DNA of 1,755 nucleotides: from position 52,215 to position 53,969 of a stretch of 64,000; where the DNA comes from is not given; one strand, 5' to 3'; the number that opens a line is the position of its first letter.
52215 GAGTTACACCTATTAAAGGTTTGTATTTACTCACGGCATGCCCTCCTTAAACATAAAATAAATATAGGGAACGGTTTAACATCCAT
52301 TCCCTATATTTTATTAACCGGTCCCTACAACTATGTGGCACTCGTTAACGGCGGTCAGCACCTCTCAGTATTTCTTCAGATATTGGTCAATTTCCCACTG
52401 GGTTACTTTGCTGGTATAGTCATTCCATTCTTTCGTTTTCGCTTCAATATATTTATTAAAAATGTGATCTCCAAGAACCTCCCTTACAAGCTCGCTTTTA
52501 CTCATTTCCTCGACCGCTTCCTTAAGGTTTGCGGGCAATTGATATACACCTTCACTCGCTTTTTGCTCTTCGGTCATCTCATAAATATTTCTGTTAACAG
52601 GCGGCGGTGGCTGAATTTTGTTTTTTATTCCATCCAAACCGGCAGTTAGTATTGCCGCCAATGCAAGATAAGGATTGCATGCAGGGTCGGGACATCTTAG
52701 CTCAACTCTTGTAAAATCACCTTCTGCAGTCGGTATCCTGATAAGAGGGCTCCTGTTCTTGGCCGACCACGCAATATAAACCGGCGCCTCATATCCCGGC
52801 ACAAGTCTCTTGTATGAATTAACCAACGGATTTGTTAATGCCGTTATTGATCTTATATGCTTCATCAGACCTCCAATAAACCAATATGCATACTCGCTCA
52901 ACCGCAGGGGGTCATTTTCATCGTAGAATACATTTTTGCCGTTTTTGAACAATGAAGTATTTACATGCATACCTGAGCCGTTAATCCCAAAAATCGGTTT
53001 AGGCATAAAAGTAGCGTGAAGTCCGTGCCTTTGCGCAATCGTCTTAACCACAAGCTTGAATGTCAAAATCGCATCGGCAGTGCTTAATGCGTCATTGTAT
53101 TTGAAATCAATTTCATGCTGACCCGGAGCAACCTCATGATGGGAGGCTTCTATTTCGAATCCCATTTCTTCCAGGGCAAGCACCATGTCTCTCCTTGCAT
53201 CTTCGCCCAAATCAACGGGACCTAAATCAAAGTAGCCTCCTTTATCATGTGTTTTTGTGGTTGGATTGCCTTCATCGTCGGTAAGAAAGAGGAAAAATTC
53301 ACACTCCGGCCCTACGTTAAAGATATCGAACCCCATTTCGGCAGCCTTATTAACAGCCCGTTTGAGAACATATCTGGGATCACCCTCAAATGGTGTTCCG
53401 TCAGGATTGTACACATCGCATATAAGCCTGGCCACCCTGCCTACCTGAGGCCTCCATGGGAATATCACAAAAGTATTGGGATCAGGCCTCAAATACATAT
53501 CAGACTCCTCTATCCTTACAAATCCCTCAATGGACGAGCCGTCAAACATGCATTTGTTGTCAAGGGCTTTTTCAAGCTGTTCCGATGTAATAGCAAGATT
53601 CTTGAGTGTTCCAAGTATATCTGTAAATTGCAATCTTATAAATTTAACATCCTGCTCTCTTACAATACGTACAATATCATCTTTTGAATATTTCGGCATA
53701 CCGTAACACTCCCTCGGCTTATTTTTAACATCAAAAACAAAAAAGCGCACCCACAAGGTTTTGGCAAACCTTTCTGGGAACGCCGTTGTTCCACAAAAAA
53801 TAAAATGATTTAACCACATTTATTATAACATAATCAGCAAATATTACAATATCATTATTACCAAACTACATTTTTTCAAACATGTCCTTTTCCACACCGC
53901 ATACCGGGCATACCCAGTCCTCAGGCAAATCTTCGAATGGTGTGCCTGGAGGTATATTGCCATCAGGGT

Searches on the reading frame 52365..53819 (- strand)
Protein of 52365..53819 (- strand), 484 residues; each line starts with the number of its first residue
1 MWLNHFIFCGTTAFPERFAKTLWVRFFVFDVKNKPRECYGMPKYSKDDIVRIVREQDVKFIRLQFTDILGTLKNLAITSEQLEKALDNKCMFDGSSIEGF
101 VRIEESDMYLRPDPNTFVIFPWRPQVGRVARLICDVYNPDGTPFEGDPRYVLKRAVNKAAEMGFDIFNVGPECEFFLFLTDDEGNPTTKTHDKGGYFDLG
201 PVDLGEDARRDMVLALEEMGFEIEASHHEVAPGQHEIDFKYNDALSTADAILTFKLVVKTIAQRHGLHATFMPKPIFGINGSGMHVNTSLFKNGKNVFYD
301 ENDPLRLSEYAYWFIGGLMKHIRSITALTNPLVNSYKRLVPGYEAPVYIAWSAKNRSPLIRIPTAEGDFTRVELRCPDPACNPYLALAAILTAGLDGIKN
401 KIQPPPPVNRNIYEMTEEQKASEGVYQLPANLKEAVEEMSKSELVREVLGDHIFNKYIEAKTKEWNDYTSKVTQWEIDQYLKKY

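Call 52: search_protein_families(library=pfam, proteins=[window:52365-53819:-], max_evalue=0.00001)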
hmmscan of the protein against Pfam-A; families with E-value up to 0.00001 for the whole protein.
window:52365-53819:- (484 aa): 2 families
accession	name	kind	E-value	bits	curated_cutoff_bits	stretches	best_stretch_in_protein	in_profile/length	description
PF00120.29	Gln-synt_C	-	4.3e-144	480.3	24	1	146-480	2-344/344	Glutamine synthetase, catalytic domain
PF03951.24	Gln-synt_N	-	1.7e-34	117.7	33.4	1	57-139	1-82/82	Glutamine synthetase, beta-Grasp domain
